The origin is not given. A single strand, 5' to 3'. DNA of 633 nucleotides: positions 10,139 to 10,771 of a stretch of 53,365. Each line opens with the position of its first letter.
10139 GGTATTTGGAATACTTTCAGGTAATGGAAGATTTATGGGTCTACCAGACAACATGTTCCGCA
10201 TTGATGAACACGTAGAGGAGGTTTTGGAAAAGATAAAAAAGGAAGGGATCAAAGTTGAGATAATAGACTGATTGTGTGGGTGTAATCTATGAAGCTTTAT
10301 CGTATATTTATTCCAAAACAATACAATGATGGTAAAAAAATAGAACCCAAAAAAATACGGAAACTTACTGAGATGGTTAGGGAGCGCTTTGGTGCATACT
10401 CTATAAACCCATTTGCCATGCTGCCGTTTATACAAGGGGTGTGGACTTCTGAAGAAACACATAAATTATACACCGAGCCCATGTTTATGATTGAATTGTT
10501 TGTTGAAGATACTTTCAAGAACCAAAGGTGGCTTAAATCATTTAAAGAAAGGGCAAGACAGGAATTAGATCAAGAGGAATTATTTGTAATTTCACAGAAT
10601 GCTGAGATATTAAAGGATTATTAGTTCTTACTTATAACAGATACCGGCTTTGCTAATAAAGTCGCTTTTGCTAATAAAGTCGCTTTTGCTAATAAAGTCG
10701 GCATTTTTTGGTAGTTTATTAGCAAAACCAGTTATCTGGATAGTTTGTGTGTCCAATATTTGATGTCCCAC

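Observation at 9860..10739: Two-gene cassette bracketed by MITE-like repeat modules and a duplicated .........: candidate composite mobile element beside tfb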

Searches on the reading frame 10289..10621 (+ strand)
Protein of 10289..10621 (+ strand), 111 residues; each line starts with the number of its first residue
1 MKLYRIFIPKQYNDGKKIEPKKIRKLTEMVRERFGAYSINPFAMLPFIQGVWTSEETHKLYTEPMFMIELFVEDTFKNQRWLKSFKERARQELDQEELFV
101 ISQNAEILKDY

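Call 10: search_protein_families(library=pfam, proteins=[window:10289-10621:+], max_evalue=1)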
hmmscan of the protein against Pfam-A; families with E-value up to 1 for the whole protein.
seq(111 aa): 2 families
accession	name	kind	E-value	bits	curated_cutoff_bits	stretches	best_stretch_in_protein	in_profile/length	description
PF22127.1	NtdA_N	-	0.028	14.6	27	1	69-109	27-64/66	NTD biosynthesis operon protein NtdA, N-terminal domain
PF12098.13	DUF3574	-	0.1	12.9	25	1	49-106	44-100/103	Protein of unknown function (DUF3574)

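Call 11: search_protein_families(library=ncbifam, proteins=[window:10289-10621:+], max_evalue=1)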
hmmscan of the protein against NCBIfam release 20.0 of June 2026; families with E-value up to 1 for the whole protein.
seq(111 aa): 0 families

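Call 12: find_homologous_proteins(query=window:10289-10621:+, max_evalue=0.01)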
Query seq(111 aa) (111 aa): 31 proteins with E <= 0.01 among 33 candidates.
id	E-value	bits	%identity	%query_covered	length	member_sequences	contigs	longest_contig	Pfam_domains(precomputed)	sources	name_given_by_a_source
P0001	2.0e-67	242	100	100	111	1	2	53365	-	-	-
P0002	4.9e-53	195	81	99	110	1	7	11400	-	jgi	-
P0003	1.4e-49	184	75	100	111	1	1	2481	-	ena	-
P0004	2.2e-46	174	70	97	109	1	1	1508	-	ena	-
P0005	5.8e-46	173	72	98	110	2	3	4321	-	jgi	-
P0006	3.4e-45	170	71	97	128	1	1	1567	-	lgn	-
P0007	1.0e-43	166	68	98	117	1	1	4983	-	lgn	-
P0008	9.3e-42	159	67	97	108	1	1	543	-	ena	-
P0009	1.1e-41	159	68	97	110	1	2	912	-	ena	-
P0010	5.7e-41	157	64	97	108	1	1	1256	-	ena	-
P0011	9.7e-41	156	69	97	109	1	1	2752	-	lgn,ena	-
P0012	1.0e-38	149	63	97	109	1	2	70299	-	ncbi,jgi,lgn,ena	-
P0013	2.1e-38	148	64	97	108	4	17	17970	-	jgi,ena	-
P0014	2.1e-36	142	60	98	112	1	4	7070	-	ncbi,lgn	-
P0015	3.5e-36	141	63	97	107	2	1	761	PF12098.14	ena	-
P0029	7.6e-24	102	48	97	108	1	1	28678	-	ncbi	-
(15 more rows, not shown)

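Call 13: find_encoding_contigs(protein=P0012, flank=6000, max_places=3)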
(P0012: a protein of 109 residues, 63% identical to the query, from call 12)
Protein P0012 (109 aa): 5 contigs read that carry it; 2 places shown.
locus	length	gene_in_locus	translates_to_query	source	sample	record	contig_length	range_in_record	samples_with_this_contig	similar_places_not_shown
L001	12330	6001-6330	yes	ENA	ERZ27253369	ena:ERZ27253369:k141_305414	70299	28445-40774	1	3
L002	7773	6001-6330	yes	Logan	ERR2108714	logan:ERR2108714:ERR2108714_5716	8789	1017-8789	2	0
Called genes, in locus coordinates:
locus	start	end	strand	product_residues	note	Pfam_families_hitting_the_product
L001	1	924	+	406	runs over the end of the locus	PF12704:MacB_PCD, PF02687:FtsX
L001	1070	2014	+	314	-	PF09545:RE_AccI (weak)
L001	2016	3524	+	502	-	PF02384:N6_Mtase, PF07669:Eco57I, PF22837:M_Eco57I_C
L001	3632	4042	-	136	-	PF00293:NUDIX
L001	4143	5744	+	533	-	PF04715:, PF00425:Chorismate_bind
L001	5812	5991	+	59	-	-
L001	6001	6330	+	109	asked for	-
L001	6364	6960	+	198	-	PF00117:GATase, PF07722:Peptidase_C26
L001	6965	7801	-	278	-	PF02498:Bro-N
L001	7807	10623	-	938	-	PF03235:GmrSD_N, PF18899:DUF5655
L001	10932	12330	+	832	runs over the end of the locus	PF01411:tRNA-synt_2c, PF07973:tRNA_SAD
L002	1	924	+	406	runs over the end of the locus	PF12704:MacB_PCD, PF02687:FtsX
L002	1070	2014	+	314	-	PF09545:RE_AccI (weak)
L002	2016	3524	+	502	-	PF02384:N6_Mtase, PF07669:Eco57I, PF22837:M_Eco57I_C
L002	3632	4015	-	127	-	PF00293:NUDIX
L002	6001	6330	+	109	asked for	-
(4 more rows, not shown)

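Call 14: find_encoding_contigs(protein=P0002, flank=6000, max_places=4)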
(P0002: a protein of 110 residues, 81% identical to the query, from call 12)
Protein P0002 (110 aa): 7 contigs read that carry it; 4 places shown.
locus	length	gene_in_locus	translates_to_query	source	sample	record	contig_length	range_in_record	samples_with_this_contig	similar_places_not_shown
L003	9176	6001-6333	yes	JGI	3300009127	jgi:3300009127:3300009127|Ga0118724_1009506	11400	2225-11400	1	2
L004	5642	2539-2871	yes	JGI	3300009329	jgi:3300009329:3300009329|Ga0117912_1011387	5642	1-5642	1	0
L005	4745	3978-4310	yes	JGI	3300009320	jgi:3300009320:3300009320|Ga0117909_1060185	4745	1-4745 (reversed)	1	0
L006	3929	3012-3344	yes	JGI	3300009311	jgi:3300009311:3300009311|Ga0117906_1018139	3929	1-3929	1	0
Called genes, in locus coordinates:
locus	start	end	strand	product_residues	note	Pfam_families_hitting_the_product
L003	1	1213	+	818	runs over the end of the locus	PF00133:tRNA-synt_1, PF01406:tRNA-synt_1e (faint), PF09334:tRNA-synt_1g, PF13603:tRNA-synt_1_2 (weak), PF08264:Anticodon_1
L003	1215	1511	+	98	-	-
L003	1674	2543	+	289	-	PF00482:T2SSF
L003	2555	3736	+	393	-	PF00482:T2SSF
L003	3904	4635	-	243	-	PF08378:NERD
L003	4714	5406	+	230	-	PF01884:PcrB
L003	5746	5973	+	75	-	-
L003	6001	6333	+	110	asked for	-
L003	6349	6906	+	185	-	-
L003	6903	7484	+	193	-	-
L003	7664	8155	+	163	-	-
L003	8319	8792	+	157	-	-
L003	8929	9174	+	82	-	?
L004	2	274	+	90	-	?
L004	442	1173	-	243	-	PF08378:NERD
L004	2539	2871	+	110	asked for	-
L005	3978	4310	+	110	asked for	-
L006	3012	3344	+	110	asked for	-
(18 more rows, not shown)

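Call 21: find_encoding_contigs(protein=P0001, flank=10000, max_places=4)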
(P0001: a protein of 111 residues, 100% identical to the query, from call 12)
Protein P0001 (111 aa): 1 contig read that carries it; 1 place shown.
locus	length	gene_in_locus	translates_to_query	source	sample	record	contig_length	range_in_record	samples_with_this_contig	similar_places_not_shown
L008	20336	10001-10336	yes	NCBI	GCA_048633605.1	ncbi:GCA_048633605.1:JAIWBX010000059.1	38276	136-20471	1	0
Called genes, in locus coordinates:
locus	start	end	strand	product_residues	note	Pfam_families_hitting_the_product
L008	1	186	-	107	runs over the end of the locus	?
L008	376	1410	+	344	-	PF00850:Hist_deacetyl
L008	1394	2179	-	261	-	PF00254:FKBP_C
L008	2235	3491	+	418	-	PF13393:tRNA-synt_His, PF00587:tRNA-synt_2b, PF03129:HGTP_anticodon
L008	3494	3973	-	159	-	-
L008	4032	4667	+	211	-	PF13197:DUF4013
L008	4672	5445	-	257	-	PF01946:Thi4, PF01494:FAD_binding_3 (weak), PF03486:HI0933_like (faint), PF07992:Pyr_redox_2 (weak), PF00890:FAD_binding_2 (faint), PF01266:DAO (weak), PF12831:FAD_oxidored, PF13450:NAD_binding_8 (weak)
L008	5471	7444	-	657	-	PF00004:AAA, PF17862:AAA_lid_3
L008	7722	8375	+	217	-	PF01488:Shikimate_DH (weak), PF02254:TrkA_N, PF03807:F420_oxidored, PF13241:NAD_binding_7 (faint), PF13460:NAD_binding_10 (weak), PF22614:Slo-like_RCK (weak), PF02080:TrkA_C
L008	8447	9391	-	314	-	PF08271:Zn_Ribbon_TF, PF00382:TFIIB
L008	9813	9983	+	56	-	-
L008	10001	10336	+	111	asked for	-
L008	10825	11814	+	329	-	PF01699:Na_Ca_ex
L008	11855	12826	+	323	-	PF00288:GHMP_kinases_N, PF08544:GHMP_kinases_C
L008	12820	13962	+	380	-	PF07318:DUF1464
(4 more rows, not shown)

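Call 26: find_related_loci(query=A1, collection=genome_contigs, flank=4000)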
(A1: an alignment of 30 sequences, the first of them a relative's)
Query A1 (111 aa) in genome_contigs; peptide patterns used: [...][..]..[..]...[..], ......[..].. (x = any residue, [..] = any of these).
127 stretches matched a pattern; 15 encode a relative of the query (tblastn E <= 1e-3); 15 distinct loci.
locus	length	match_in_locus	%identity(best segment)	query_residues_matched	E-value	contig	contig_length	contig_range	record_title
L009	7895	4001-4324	67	1-108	4e-48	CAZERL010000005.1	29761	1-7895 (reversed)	MAG TPA_asm: uncultured archaeon isolate SRP178908_co1_104 genome assembly, contig: NODE_887_length_29761_cov_10.868882,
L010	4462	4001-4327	59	1-109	4e-43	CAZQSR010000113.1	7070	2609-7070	MAG TPA_asm: uncultured Ignavibacteriaceae bacterium isolate binchicken_co190_329 genome assembly, contig: NODE_16560_le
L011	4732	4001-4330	59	1-110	3e-42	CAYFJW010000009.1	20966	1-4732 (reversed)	MAG TPA_asm: Candidatus Woesearchaeota archaeon isolate ERP019367_co2_61 genome assembly, contig: NODE_1808_length_20966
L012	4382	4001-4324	58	1-108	1e-41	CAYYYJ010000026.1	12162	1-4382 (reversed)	MAG TPA_asm: uncultured archaeon isolate ERP125453_co1_55 genome assembly, contig: NODE_5852_length_12162_cov_37.966383,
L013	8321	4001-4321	59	1-108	6e-41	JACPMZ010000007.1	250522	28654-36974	MAG: Candidatus Woesearchaeota archaeon isolate NC_groundwater_562_Ag_S-0.1um_46_13 S35_SO-1_scaffold_36170, whole genom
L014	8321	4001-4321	59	1-108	2e-39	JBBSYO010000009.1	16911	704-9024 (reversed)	MAG: Nanoarchaeota archaeon isolate H52-bin126_1 H52_bin126_1_000000000009, whole genome shotgun sequence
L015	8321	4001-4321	57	1-108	3e-37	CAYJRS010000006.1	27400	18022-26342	MAG TPA_asm: Candidatus Woesearchaeota archaeon isolate ERP125453_co1_447 genome assembly, contig: NODE_1504_length_2740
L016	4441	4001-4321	55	1-108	2e-36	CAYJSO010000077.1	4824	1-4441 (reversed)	MAG TPA_asm: uncultured Methanosarcinales archaeon isolate ERP125453_co1_298 genome assembly, contig: NODE_23990_length_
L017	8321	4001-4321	53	1-109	3e-35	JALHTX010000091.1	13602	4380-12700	MAG: Thermoplasmatota archaeon isolate PFL35 seq_1062649, whole genome shotgun sequence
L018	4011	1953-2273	53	1-108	2e-35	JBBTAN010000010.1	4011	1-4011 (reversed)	MAG: Nanoarchaeota archaeon isolate H43-bin069_1 H43_bin069_1_000000000010, whole genome shotgun sequence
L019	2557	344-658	58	1-108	7e-35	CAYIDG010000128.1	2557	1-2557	MAG TPA_asm: uncultured archaeon isolate ERP119705_co1_846 genome assembly, contig: NODE_93185_length_2557_cov_3.731815,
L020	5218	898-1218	52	1-108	2e-33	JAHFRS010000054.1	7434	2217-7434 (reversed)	MAG: archaeon isolate nzgw58 NODE_5483_length_7435_cov_5.050314, whole genome shotgun sequence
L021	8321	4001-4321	48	1-108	2e-29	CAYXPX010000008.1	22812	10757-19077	MAG TPA_asm: Candidatus Woesearchaeota archaeon isolate SRP269290_co2_81 genome assembly, contig: NODE_2196_length_22812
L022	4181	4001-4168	55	1-56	3e-17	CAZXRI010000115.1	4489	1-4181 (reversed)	MAG TPA_asm: uncultured Methanosarcinales archaeon isolate SRP062349_co5_102 genome assembly, contig: NODE_15744_length_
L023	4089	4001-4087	66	1-29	2e-7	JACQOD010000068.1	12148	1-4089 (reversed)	MAG: Candidatus Aenigmatarchaeota archaeon isolate NC_groundwater_1272_Ag_S-0.2um_63_33 S_p2_S4_coassembly_k141_2593576,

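Call 33: find_related_loci(query=A1, collection=viral_contigs, flank=5000)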
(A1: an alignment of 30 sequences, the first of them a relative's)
Query A1 (111 aa) in viral_contigs; peptide patterns used: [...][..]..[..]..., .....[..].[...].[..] (x = any residue, [..] = any of these).
97 stretches matched a pattern, but none encodes a relative of the query by tblastn (E <= 1e-3).

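Call 41: predict_structure(alignment_id=A1)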
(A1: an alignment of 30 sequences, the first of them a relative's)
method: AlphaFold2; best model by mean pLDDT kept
length: 111 residues; sequences in the alignment: 30
mean_pLDDT: 87.8   pTM: 0.78
mean pLDDT of the five models: 87.8, 87.6, 86.4, 86.1, 82.9
residues with pLDDT >= 90: 75; 70-90: 21; 50-70: 13; < 50: 2
segments of 3 or more residues with pLDDT < 50: none
pLDDT, mean of each block of 10 residues (from residue 1): 94 88 95 95 76 60 89 95 96 90 90 63
secondary structure, 60 per line:
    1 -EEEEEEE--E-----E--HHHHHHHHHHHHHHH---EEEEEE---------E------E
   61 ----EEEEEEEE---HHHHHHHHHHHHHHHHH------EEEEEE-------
elements in order: E2-8 H20-34 E38-43 E65-72 H76-92 E99-104

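Call 44: fold_search(model_id=the predicted structure, library=pdb)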
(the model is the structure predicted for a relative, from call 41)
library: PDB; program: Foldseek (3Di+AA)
matches with E <= 10: 993; with E <= 0.001: 1
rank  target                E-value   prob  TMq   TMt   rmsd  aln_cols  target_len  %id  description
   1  6zm9                  6.4e-04  1.00  0.63  0.56   4.4       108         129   20  PHAGE SAM LYASE IN COMPLEX WITH S-METHYL-5'-THIOADENOSINE (released 2021-02-24)
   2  4co3_B                1.8e-03  1.00  0.48  0.51   7.8       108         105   12  Structure of PII signaling protein GlnZ from Azospirillum brasilense in complex with adenosine triphosphate (released 2014-05-28)
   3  2xg8_C                2.4e-03  1.00  0.47  0.47   8.9       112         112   11  Structural basis of gene regulation by protein PII: The crystal complex of PII and PipX from Synechococcus elongatus P (released 2010-08-18)
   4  3n5b_A                2.9e-03  1.00  0.49  0.49   8.4       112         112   12  The complex of PII and PipX from Anabaena (released 2010-09-01)
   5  4co0_A                3.2e-03  1.00  0.45  0.46   8.1       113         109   12  Structure of PII signaling protein GlnZ from Azospirillum brasilense in complex with adenosine diphosphate (released 2014-05-28)
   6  4co5                  3.4e-03  1.00  0.44  0.46   8.3       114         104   13  Structure of PII signaling protein GlnZ from Azospirillum brasilense in complex with tartrate (released 2014-05-28)
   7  4co3_A                3.7e-03  1.00  0.47  0.49   8.1       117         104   15  Structure of PII signaling protein GlnZ from Azospirillum brasilense in complex with adenosine triphosphate (released 2014-05-28)
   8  3ta1_A                4.7e-03  1.00  0.45  0.45   8.1       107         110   15  A. fulgidus GlnK3, MgADP complex (released 2011-10-26)
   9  2jj4_F                5.3e-03  1.00  0.51  0.52   5.5       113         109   13  The complex of PII and acetylglutamate kinase from Synechococcus elongatus PCC7942 (released 2007-10-16)
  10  1hwu_B                5.3e-03  1.00  0.48  0.51   8.4       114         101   14  STRUCTURE OF PII PROTEIN FROM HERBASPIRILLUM SEROPEDICAE (released 2003-06-17)
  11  3o5t_B                5.7e-03  0.99  0.42  0.45   5.7       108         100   13  Structure of DraG-GlnZ complex with ADP (released 2011-10-05)
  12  2xg8_A                6.0e-03  1.00  0.48  0.50   8.1       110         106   11  Structural basis of gene regulation by protein PII: The crystal complex of PII and PipX from Synechococcus elongatus P (released 2010-08-18)
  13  9lqe_G                6.8e-03  1.00  0.52  0.48   6.4       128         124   14  Crystal structure of SAM lyase in complex with SAH (released 2025-11-26)
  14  9gad_A                6.8e-03  0.99  0.49  0.45   6.7       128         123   16  Structure and catalytic mechanism of SAM-AMP lyase in Clostridium botulinum CorA-associated type III CRISPR system (released 2025-07-02)
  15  4cnz_C                7.3e-03  1.00  0.49  0.52   5.5       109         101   13  Structure of PII signaling protein GlnZ from Azospirillum brasilense in complex with adenosine diphosphate (released 2014-05-28)
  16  9gad_E                7.3e-03  1.00  0.57  0.53   6.1       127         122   13  Structure and catalytic mechanism of SAM-AMP lyase in Clostridium botulinum CorA-associated type III CRISPR system (released 2025-07-02)
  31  9gad_F                1.2e-02  0.99  0.52  0.47   5.9       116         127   12  Structure and catalytic mechanism of SAM-AMP lyase in Clostridium botulinum CorA-associated type III CRISPR system (released 2025-07-02)
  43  9gad_D                1.5e-02  0.99  0.54  0.47   6.2       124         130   15  Structure and catalytic mechanism of SAM-AMP lyase in Clostridium botulinum CorA-associated type III CRISPR system (released 2025-07-02)
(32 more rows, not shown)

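Call 45: search_solved_structures(query=A1, max_evalue=10, show_alignments=3)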
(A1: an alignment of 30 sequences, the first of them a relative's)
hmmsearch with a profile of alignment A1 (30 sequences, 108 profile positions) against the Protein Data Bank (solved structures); distinct sequences matched with E-value up to 10: 2.
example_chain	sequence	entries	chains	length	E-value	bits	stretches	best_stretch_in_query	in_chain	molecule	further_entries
9eu4_A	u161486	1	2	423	0.52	13.9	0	48-86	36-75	Exported alpha-L-fucosidase protein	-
9eu1_A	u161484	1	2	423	0.59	13.7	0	48-86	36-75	Alpha-L-fucosidase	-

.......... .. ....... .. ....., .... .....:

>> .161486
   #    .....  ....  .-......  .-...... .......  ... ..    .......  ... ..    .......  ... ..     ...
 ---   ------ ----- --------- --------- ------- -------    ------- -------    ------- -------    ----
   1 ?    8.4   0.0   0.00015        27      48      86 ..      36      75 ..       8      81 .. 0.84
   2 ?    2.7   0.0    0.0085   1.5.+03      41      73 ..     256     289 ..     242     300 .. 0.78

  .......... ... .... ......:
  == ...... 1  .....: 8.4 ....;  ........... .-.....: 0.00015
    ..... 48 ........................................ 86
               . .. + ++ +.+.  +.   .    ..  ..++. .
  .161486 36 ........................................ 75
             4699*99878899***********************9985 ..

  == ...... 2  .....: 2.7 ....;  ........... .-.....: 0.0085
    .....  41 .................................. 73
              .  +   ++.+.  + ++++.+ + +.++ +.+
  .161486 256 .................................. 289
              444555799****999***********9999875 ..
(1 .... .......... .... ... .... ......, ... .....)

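Call 64: search_protein_representatives(alignment_id=A1)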
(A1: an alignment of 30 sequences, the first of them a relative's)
Query: 30 sequences, 108 profile positions. Proteins with E-value up to 0.001 (for the whole library): 319; up to 1e-10: 34; up to 1e-30: 8. The best 150 are listed.
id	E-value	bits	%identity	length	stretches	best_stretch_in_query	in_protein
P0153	2.0e-43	163.3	-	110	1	1-107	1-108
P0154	8.7e-41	154.8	-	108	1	1-107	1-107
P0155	7.7e-40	151.7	-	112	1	1-107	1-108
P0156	8.5e-38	145.2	-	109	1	1-107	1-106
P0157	1.7e-35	137.8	-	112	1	1-107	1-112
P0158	4.6e-33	129.9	-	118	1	1-106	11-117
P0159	1.3e-31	125.2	-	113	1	1-107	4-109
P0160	6.7e-31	123.0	-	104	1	16-107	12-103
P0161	7.0e-30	119.7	-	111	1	1-107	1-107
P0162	1.8e-26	108.7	-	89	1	1-89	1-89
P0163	1.2e-25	106.1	-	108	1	1-107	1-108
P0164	9.8e-25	103.1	-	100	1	32-107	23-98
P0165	2.5e-24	101.8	-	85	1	23-107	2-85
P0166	2.3e-20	89.1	-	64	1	45-107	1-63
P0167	2.5e-20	89.0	-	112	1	1-93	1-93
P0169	1.7e-14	70.2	-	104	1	3-107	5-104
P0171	3.0e-12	63.0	-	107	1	5-104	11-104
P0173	6.2e-12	62.0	-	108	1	4-103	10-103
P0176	9.9e-12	61.3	-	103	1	1-107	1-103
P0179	2.2e-11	60.2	-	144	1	5-105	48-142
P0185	8.4e-11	58.3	-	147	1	1-107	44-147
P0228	5.4e-08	49.3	-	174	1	4-102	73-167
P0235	1.4e-07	47.9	-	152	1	6-100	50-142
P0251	2.4e-07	47.2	-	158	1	4-105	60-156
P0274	8.6e-07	45.4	-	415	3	49-106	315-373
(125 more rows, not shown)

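Call 65: search_protein_families(library=pfam, proteins=[P0169, P0171, P0173, P0176, P0179, P0185, P0228, P0274, P0235, P0251], max_evalue=0.01)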
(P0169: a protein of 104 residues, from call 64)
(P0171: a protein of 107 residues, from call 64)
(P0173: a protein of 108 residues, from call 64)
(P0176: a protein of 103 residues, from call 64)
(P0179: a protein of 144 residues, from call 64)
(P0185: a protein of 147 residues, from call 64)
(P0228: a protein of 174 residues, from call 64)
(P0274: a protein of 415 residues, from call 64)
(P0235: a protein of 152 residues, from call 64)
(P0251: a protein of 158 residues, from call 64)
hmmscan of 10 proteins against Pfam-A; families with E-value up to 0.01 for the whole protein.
P0169 (104 aa): 0 families

P0171 (107 aa): 0 families

P0173 (108 aa): 0 families

P0176 (103 aa): 1 family
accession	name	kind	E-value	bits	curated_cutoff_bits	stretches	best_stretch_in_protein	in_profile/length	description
PF12098.13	DUF3574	-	2.1e-05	24.8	25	1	17-101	16-100/103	Protein of unknown function (DUF3574)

P0179 (144 aa): 1 family
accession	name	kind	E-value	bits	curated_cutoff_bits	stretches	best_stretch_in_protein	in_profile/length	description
PF12098.13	DUF3574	-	0.0024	18.1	25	1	61-141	17-99/103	Protein of unknown function (DUF3574)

P0185 (147 aa): 0 families

P0228 (174 aa): 0 families

P0274 (415 aa): 4 families
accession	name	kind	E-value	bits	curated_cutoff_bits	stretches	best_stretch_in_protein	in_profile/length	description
PF12098.13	DUF3574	-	6.1e-102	334.8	25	3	155-250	2-98/103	Protein of unknown function (DUF3574)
PF23780.1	S-AdoMet_lyase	-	5e-11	43.1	28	0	325-370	49-88/133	S-Adenosylmethionine lyase family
PF16672.11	LAMTOR5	-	2.2e-05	24.9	27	0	52-105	3-56/88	Ragulator complex protein LAMTOR5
PF04586.22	Peptidase_S78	-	0.0012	19.4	21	0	224-272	8-56/165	Caudovirus prohead serine protease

P0235 (152 aa): 1 family
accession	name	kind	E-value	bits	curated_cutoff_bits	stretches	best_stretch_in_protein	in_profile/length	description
PF12098.13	DUF3574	-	0.0016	18.7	25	1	90-142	44-95/103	Protein of unknown function (DUF3574)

P0251 (158 aa): 0 families

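Call 66: search_dna_similar(query=window:10289-10621:+, collection=phages, mode=protein, max_evalue=1)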
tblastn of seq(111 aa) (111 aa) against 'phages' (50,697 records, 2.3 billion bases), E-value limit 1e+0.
No match.

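Call 67: search_dna_similar(query=window:10289-10621:+, collection=plasmids, mode=protein, max_evalue=1)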
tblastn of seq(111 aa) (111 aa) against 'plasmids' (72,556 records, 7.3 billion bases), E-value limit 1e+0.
Records with a match: 1; places in all: 1; records where one place covers at least 80% of the query: 1.
Best place of each record, by identity: <60% 1.
By first word of the organism name: Pelagibacterium 1.
By predicted mobility (MOB-suite, as given by PLSDB): non-mobilizable 1.
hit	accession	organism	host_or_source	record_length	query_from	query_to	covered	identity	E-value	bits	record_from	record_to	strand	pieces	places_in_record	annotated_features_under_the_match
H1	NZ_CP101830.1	Pelagibacterium sp. H642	soil,desert land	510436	1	100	90%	25.0%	4e-3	42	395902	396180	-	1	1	hypothetical protein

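Call 78: search_protein_families(library=pfam, alignment_id=A3, max_evalue=0.01)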
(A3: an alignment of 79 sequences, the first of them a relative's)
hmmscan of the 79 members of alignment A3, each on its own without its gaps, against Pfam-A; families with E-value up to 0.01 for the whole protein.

A. member 1, P0001 (111 aa): 0 families

B. families by the number of members that match (of 79 scanned): 4 families
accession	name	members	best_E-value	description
PF12098.13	DUF3574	11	6.2e-06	Protein of unknown function (DUF3574)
PF22353.1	PF1197-like_C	1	0.0036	NAD(P)H:rubredoxin oxidoreductase, C-terminal domain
PF25333.1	DUF2921_N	1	0.0067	DUF2921 lipocalin-like domain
PF12983.12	DUF3867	1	0.007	Protein of unknown function (DUF3867)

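Call 79: search_solved_structures(query=A3, max_evalue=10, show_alignments=2)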
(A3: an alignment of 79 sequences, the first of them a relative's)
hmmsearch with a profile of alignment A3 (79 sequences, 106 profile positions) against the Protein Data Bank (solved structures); distinct sequences matched with E-value up to 10: 3.
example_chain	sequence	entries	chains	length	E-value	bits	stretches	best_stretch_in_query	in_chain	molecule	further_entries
2v1y_A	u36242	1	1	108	1.2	12.6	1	43-93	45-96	PHOSPHATIDYLINOSITOL-4,5-BISPHOSPHATE 3-KINASE CATALYTIC SUBUNIT ALPHA ISOFORM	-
5i8l_A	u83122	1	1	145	1.7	12.1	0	41-59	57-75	Lysozyme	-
4f61_I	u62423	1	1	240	5.2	10.5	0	67-92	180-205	Stathmin-like domain R4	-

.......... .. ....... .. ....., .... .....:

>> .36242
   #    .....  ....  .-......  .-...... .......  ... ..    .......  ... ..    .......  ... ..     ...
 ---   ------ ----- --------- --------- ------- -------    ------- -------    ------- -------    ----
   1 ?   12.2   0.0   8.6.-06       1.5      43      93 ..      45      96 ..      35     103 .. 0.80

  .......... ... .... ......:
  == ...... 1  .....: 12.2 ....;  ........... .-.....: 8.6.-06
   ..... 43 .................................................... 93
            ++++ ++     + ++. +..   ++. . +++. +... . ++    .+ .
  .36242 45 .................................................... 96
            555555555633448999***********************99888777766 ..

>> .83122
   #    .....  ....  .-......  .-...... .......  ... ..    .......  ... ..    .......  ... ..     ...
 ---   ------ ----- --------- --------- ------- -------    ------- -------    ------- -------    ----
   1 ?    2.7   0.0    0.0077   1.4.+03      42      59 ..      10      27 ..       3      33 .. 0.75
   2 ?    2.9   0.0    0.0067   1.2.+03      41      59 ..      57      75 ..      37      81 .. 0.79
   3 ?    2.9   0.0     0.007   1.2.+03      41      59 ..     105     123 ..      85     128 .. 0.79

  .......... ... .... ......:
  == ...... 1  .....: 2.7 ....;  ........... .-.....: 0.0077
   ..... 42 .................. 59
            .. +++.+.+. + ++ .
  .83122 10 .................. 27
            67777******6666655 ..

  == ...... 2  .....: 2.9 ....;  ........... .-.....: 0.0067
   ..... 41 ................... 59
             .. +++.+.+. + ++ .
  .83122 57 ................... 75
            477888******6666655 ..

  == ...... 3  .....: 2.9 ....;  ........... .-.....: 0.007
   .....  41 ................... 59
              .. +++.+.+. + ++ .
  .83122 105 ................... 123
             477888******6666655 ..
